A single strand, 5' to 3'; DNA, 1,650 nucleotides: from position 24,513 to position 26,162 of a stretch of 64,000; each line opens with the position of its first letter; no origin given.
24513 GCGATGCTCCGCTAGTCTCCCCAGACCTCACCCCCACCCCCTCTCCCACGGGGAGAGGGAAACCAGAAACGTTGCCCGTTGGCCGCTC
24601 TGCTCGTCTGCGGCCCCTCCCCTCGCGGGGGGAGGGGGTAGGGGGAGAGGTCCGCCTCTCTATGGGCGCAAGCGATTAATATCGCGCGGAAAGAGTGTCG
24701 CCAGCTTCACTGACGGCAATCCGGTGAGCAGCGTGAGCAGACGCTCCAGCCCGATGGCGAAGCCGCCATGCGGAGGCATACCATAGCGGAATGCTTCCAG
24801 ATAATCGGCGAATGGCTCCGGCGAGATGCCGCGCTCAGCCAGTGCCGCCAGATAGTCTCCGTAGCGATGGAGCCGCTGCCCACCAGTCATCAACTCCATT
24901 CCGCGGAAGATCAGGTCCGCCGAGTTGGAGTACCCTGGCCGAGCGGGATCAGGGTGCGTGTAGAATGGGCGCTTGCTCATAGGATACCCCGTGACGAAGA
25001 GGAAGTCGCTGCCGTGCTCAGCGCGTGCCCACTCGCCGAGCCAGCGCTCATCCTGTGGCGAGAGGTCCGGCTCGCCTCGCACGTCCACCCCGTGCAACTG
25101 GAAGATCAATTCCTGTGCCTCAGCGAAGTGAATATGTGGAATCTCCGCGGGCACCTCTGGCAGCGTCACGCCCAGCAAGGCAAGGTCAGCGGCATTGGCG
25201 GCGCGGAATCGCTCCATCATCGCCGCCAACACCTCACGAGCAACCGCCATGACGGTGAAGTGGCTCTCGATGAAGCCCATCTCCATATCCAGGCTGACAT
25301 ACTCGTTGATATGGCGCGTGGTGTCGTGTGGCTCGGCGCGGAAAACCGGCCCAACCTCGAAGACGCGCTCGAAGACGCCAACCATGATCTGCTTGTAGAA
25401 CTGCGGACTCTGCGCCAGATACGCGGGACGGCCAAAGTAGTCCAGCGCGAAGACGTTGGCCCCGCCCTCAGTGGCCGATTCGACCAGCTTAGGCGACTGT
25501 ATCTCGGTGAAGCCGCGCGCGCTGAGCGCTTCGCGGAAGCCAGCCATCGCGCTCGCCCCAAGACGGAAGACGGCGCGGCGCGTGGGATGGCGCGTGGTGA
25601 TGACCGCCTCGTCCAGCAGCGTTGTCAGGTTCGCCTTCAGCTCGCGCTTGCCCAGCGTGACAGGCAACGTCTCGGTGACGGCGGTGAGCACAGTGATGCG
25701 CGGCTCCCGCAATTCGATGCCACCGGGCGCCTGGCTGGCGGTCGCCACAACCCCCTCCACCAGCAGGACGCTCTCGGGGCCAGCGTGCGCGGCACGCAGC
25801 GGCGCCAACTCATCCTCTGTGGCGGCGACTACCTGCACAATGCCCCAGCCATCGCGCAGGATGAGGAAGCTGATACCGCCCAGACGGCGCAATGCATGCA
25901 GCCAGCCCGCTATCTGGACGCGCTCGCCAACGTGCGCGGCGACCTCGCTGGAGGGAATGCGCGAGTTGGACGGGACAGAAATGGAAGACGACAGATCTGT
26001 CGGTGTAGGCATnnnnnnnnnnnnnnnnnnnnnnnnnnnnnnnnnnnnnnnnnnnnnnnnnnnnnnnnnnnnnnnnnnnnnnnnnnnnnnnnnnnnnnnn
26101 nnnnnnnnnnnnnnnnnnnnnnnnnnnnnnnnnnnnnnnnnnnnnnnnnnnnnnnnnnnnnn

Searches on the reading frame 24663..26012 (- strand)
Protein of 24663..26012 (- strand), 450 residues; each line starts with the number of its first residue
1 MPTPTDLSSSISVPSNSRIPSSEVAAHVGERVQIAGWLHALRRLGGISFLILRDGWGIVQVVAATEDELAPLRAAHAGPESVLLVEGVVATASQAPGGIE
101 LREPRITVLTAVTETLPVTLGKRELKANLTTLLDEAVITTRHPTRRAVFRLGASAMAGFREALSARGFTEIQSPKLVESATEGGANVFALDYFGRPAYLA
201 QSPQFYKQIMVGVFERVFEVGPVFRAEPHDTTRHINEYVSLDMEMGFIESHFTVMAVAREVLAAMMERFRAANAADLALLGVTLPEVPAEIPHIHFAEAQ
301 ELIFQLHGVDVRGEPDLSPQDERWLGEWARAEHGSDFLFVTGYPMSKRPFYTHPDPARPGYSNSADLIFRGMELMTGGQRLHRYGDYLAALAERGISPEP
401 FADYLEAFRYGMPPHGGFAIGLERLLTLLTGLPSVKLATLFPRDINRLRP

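Call 9: find_homologous_proteins(query=window:24663-26012:-)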
Query window:24663-26012:- (450 aa): 8000 proteins with E <= 0.001 among 8000 candidates; the best 120 are listed.
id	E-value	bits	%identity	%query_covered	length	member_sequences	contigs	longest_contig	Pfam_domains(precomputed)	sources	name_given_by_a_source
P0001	6.7e-295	996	99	100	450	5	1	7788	PF01336.32,PF00152.26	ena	-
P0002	8.4e-267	903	89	96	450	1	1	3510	PF01336.32,PF00152.26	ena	-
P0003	2.0e-264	896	89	99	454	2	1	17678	PF01336.32,PF00152.26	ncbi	-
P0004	7.8e-262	887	90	96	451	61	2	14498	PF01336.32,PF00152.26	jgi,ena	jgi:nondiscriminating aspartyl-tRNA synthetase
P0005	1.3e-261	886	89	96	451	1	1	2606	PF01336.32,PF00152.26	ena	-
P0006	1.2e-260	883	89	97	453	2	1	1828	PF01336.32,PF00152.26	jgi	-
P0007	1.3e-260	883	89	96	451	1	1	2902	PF01336.32,PF00152.26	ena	-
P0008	1.9e-260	883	88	96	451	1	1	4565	PF01336.32,PF00152.26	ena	-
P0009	3.8e-260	881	88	97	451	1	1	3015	PF01336.32,PF00152.26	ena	-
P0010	4.1e-260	881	88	96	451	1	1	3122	PF01336.32,PF00152.26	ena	-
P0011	6.6e-260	881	88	96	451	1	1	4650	PF01336.32,PF00152.26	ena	-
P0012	6.9e-260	881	88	96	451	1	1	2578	PF01336.32,PF00152.26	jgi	jgi:nondiscriminating aspartyl-tRNA synthetase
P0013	7.8e-260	880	87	99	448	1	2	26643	PF01336.32,PF00152.26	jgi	jgi:nondiscriminating aspartyl-tRNA synthetase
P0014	1.2e-259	880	87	99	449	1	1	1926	PF01336.32,PF00152.26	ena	-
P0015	1.3e-259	880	88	96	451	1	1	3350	PF01336.32,PF00152.26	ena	-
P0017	1.8e-259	879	87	99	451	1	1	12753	PF01336.32,PF00152.26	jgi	jgi:nondiscriminating aspartyl-tRNA synthetase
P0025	2.7e-257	872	86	99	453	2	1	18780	PF01336.32,PF00152.26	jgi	jgi:nondiscriminating aspartyl-tRNA synthetase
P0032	3.9e-255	865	86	99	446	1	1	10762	PF01336.32,PF00152.26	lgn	-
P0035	7.6e-255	864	86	99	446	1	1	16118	PF01336.32,PF00152.26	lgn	-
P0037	3.8e-254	862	87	96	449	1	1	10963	PF01336.32,PF00152.26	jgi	jgi:nondiscriminating aspartyl-tRNA synthetase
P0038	9.6e-254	860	85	99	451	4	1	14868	PF01336.32,PF00152.26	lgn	-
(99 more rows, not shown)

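Call 10: find_related_loci(query=window:24663-26012:-, collection=genome_contigs, flank=2500)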
Query window:24663-26012:- (450 aa) in genome_contigs; peptide patterns used: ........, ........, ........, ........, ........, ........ (x = any residue, [..] = any of these).
600 stretches matched a pattern (row limit reached: there are more); 563 encode a relative of the query (tblastn E <= 1e-3); the best 80 are kept; 80 distinct loci.
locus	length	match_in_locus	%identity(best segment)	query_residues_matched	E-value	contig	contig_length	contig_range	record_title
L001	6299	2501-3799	89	18-450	0e+0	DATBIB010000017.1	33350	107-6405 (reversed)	MAG TPA_asm: Ktedonobacterales bacterium isolate SMAG_U3883 k141_3411694, whole genome shotgun sequence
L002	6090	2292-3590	76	18-450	0e+0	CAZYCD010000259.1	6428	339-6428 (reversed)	MAG TPA_asm: uncultured Micromonosporaceae bacterium isolate SRP272529_co2_304 genome assembly, contig: NODE_23143_lengt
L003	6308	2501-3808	73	15-450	0e+0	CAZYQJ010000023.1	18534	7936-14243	MAG TPA_asm: uncultured Litorilinea sp. isolate SRP268622_co1_330 genome assembly, contig: NODE_6528_length_18534_cov_5.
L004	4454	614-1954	70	5-450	0e+0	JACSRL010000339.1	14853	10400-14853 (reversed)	MAG: Anaerolinea sp. isolate CH3 contig-70_5029, whole genome shotgun sequence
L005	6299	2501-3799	71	18-450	0e+0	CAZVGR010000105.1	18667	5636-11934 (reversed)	MAG TPA_asm: uncultured Anaerolinea sp. isolate SRP304446_co1_50 genome assembly, contig: NODE_2081_length_18667_cov_16.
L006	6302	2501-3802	72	17-450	0e+0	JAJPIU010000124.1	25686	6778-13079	MAG: Proteobacteria bacterium isolate Centralia_MAG_377 k107_27782589, whole genome shotgun sequence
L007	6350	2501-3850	70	2-450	0e+0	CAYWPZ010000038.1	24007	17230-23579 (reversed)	MAG TPA_asm: uncultured Caldilineales bacterium isolate binchicken_co107_52 genome assembly, contig: NODE_5235_length_24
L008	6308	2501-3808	70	18-450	0e+0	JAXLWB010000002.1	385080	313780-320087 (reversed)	MAG: Caldilineaceae bacterium isolate STL-CHL12 C1.208.fa-2, whole genome shotgun sequence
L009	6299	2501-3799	71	18-450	0e+0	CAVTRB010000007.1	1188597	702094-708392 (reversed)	MAG: uncultured Chloroflexia bacterium isolate MFD09603.bin.1.156 genome assembly, contig: contig_9631, whole genome sho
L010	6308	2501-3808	72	15-450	0e+0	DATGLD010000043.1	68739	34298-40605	MAG TPA_asm: Ktedonobacteraceae bacterium isolate SMAG_U9877 k141_279843, whole genome shotgun sequence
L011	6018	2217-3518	71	17-450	0e+0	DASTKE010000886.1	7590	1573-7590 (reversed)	MAG TPA_asm: Ktedonobacteraceae bacterium isolate SMAG_U1933 k141_1213058, whole genome shotgun sequence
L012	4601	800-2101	71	17-450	0e+0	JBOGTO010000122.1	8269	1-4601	MAG: Ktedonobacteraceae bacterium isolate TC-B4_metabat2.bin.17 k127_52982, whole genome shotgun sequence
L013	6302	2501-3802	70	17-450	0e+0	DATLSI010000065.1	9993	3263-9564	MAG TPA_asm: Ktedonobacteraceae bacterium isolate SMAG_U13926 k141_376726, whole genome shotgun sequence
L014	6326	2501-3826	69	11-450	0e+0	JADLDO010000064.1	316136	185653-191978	MAG: Caldilineaceae bacterium isolate SJ28 c_000001459490, whole genome shotgun sequence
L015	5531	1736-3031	69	17-450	0e+0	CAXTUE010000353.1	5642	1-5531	MAG TPA_asm: uncultured Ktedonobacteraceae bacterium isolate public_SRR14721957_metawrap_bin.2 genome assembly, contig:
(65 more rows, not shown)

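Call 16: find_related_loci(query=window:24663-26012:-, collection=metagenome_contigs, flank=1500)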
Query window:24663-26012:- (450 aa) in metagenome_contigs; peptide patterns used: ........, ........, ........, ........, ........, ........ (x = any residue, [..] = any of these).
600 stretches matched a pattern (row limit reached: there are more); 570 encode a relative of the query (tblastn E <= 1e-3); the best 80 are kept; 80 distinct loci.
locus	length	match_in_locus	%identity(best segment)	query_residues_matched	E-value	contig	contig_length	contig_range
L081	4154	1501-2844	73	3-450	0e+0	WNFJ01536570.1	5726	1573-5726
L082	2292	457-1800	69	3-450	0e+0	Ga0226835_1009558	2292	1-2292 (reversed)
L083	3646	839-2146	70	15-450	0e+0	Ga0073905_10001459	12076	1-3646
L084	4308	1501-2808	70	15-450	0e+0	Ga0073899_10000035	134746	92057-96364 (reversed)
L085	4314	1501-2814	70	13-450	0e+0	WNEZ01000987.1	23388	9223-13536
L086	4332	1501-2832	70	7-450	0e+0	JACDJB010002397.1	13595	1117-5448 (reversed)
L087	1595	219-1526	71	15-450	0e+0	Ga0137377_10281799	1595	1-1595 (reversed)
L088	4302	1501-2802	71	17-450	0e+0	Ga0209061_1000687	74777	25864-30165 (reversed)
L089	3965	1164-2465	71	17-450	0e+0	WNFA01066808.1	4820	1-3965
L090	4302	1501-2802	71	17-450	0e+0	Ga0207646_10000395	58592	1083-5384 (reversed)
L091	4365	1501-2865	71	4-450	0e+0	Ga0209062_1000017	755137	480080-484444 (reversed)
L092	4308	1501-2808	71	15-450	0e+0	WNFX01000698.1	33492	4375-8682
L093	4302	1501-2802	70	17-450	0e+0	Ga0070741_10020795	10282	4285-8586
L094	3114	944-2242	70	18-450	0e+0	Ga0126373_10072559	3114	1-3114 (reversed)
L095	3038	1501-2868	67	2-450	0e+0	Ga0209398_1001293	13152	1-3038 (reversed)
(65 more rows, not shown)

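Call 41: find_encoding_contigs(protein=P0004, flank=1500, max_places=2)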
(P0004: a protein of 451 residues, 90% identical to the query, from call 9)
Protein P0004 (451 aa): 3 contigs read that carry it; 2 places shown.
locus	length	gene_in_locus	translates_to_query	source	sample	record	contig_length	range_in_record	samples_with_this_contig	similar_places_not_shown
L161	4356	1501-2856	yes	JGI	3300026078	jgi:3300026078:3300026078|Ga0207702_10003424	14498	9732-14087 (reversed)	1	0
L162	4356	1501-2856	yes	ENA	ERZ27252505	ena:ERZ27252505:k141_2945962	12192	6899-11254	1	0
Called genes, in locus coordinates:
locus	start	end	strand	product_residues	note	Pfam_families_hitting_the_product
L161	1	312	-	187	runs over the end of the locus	PF00210:Ferritin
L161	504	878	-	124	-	PF04020:Phage_holin_4_2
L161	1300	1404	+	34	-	-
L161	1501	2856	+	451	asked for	PF01336:tRNA_anti-codon, PF00152:tRNA-synt_2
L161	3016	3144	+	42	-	-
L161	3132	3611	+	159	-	PF02498:Bro-N (weak)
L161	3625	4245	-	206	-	PF00583:Acetyltransf_1, PF13508:Acetyltransf_7, PF13527:Acetyltransf_9 (weak), PF13673:Acetyltransf_10 (weak)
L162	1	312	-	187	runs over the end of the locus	PF00210:Ferritin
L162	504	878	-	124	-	PF04020:Phage_holin_4_2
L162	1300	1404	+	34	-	-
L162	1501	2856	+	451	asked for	PF01336:tRNA_anti-codon, PF00152:tRNA-synt_2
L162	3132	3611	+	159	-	PF02498:Bro-N (weak)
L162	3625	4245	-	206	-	PF00583:Acetyltransf_1, PF13508:Acetyltransf_7, PF13527:Acetyltransf_9 (weak), PF13673:Acetyltransf_10 (weak)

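Call 42: find_encoding_contigs(protein=P0013, flank=1500, max_places=2)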
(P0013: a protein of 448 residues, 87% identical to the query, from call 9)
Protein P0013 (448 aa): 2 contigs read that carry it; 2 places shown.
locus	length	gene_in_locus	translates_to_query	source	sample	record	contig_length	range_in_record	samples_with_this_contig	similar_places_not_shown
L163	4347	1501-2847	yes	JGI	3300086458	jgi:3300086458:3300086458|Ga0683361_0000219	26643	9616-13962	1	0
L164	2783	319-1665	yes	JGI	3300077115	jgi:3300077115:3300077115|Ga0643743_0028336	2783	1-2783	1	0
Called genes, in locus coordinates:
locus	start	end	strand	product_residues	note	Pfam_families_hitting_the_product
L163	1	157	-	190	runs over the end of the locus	PF00210:Ferritin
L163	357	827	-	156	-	PF04020:Phage_holin_4_2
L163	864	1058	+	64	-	-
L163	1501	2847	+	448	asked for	PF01336:tRNA_anti-codon, PF00152:tRNA-synt_2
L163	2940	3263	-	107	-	-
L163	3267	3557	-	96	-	-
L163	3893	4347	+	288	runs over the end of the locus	-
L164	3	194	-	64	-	?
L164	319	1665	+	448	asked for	PF01336:tRNA_anti-codon, PF00152:tRNA-synt_2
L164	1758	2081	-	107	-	-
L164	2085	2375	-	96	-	-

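Call 43: find_encoding_contigs(protein=P0025, flank=1500, max_places=2)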
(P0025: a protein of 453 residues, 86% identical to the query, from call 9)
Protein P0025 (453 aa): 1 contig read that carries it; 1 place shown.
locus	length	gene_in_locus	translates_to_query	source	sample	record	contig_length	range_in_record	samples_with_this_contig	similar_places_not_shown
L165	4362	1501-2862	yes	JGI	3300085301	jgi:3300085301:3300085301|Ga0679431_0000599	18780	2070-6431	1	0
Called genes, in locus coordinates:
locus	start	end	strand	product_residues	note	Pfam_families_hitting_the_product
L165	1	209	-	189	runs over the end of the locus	PF00210:Ferritin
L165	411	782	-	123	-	PF04020:Phage_holin_4_2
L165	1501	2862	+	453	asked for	PF01336:tRNA_anti-codon, PF00152:tRNA-synt_2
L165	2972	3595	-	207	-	PF13508:Acetyltransf_7, PF00583:Acetyltransf_1, PF13527:Acetyltransf_9 (weak), PF13673:Acetyltransf_10 (weak)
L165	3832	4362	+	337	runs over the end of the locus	PF00044:Gp_dh_N, PF02800:Gp_dh_C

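Call 44: find_encoding_contigs(protein=P0035, flank=1500, max_places=2)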
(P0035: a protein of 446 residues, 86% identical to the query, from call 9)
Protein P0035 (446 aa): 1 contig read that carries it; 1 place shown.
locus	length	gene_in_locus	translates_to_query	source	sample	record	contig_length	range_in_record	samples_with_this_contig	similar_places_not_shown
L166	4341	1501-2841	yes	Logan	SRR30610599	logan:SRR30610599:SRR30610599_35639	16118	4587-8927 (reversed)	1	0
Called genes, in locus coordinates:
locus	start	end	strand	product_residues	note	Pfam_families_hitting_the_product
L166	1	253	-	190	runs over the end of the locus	PF00210:Ferritin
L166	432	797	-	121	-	PF04020:Phage_holin_4_2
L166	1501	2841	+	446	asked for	PF01336:tRNA_anti-codon, PF00152:tRNA-synt_2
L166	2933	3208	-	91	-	-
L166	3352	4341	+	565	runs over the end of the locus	-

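Call 46: find_encoding_contigs(protein=P0017, flank=1200, max_places=1)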
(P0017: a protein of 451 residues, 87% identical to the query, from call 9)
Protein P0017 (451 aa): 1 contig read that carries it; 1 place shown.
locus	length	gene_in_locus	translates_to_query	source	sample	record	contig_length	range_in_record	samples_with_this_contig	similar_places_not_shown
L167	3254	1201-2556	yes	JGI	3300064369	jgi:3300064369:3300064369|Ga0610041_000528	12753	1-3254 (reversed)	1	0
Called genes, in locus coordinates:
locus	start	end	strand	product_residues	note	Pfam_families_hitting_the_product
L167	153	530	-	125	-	PF04020:Phage_holin_4_2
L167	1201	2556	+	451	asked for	PF01336:tRNA_anti-codon, PF00152:tRNA-synt_2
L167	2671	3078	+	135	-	PF00903:Glyoxalase, PF12681:Glyoxalase_2, PF22677:Ble-like_N (weak), PF18029:Glyoxalase_6 (weak)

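Call 47: find_encoding_contigs(protein=P0032, flank=1200, max_places=1)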
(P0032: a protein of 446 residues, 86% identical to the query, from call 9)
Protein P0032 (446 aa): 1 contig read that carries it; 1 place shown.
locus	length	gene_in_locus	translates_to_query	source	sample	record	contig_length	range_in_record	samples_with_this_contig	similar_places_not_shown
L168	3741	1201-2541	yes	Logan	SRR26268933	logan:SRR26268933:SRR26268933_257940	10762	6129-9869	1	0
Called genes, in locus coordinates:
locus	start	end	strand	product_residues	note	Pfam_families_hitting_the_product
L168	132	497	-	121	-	PF04020:Phage_holin_4_2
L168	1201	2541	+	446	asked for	PF01336:tRNA_anti-codon, PF00152:tRNA-synt_2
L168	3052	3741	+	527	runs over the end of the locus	?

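Call 48: find_encoding_contigs(protein=P0037, flank=1200, max_places=1)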
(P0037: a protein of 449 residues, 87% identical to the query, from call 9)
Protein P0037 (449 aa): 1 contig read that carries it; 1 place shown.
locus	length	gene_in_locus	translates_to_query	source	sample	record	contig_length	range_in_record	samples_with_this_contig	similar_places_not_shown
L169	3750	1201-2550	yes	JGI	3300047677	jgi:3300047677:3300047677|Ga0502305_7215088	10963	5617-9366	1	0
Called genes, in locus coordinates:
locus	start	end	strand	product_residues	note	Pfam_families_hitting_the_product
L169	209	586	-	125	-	PF04020:Phage_holin_4_2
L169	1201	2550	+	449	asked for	PF01336:tRNA_anti-codon, PF00152:tRNA-synt_2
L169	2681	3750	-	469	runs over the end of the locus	PF01979:Amidohydro_1, PF07969:Amidohydro_3 (weak)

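Call 49: find_encoding_contigs(protein=P0038, flank=1200, max_places=1)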
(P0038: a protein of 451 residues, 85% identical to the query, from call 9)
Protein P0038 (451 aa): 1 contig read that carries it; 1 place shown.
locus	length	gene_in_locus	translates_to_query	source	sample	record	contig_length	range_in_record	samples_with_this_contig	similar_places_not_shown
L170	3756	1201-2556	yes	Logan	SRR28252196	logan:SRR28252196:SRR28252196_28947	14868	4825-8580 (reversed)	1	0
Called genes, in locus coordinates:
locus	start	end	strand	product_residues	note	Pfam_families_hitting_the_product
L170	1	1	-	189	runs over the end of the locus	PF00210:Ferritin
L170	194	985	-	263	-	PF04020:Phage_holin_4_2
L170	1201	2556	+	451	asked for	PF01336:tRNA_anti-codon, PF00152:tRNA-synt_2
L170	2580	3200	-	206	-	PF00583:Acetyltransf_1, PF13508:Acetyltransf_7 (weak), PF13673:Acetyltransf_10 (weak)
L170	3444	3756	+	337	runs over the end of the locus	PF00044:Gp_dh_N, PF02800:Gp_dh_C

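Call 58: search_protein_families(library=ncbifam, proteins=[window:24663-26012:-], max_evalue=1e-10)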
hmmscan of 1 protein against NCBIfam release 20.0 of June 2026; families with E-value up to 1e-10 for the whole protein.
window:24663-26012:- (450 aa): 14 families
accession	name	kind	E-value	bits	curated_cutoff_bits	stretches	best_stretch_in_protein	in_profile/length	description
NF003483.0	PRK05159.1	equivalog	9.1e-160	532.3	353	1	18-450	5-438/438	aspartate--tRNA(Asn) ligase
TIGR00458.1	aspS_nondisc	equivalog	2.2e-115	386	368.4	1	29-450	12-428/428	aspartate--tRNA(Asn) ligase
NF003037.0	PRK03932.1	equivalog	1.2e-65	222.2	414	1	24-449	11-450/451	asparagine--tRNA ligase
TIGR00457.1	asnS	equivalog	4.1e-58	197.3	342.6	1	23-448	10-453/455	asparagine--tRNA ligase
NF001750.0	PRK00476.1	equivalog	9.8e-51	172.7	443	2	25-273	14-269/590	aspartate--tRNA ligase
NF005052.0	PRK06462.1-1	equivalog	2e-44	152.1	368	1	110-443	10-345/353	asparagine synthetase A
TIGR00459.1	aspS_bact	equivalog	6e-44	150.4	373.85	2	26-271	13-262/586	aspartate--tRNA ligase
NF001756.1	PRK00484.1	subfamily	1.6e-29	102.9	468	1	24-271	46-292/488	lysine--tRNA ligase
NF009460.0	PRK12820.1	equivalog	1.1e-28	99.8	1379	1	25-266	31-291/723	bifunctional aspartyl-tRNA synthetase/aspartyl/glutamyl-tRNA amidotransferase subunit C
TIGR00499.1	lysS_bact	equivalog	8.5e-25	87.3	427.6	1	26-275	50-299/496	lysine--tRNA ligase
NF005054.0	PRK06462.1-4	equivalog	1.6e-24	86.6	309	1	144-443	20-310/318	asparagine synthetase A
NF002821.0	PRK02983.1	equivalog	3.6e-22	78.3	742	1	22-247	652-878/1102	bifunctional lysylphosphatidylglycerol synthetase/lysine--tRNA ligase LysX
NF009101.0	PRK12445.1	subfamily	3.5e-14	52.2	1026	0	144-251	179-288/505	lysine--tRNA ligase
TIGR00462.1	genX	equivalog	1.6e-11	44.2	286.9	0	154-436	6-299/304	EF-P lysine aminoacylase EpmA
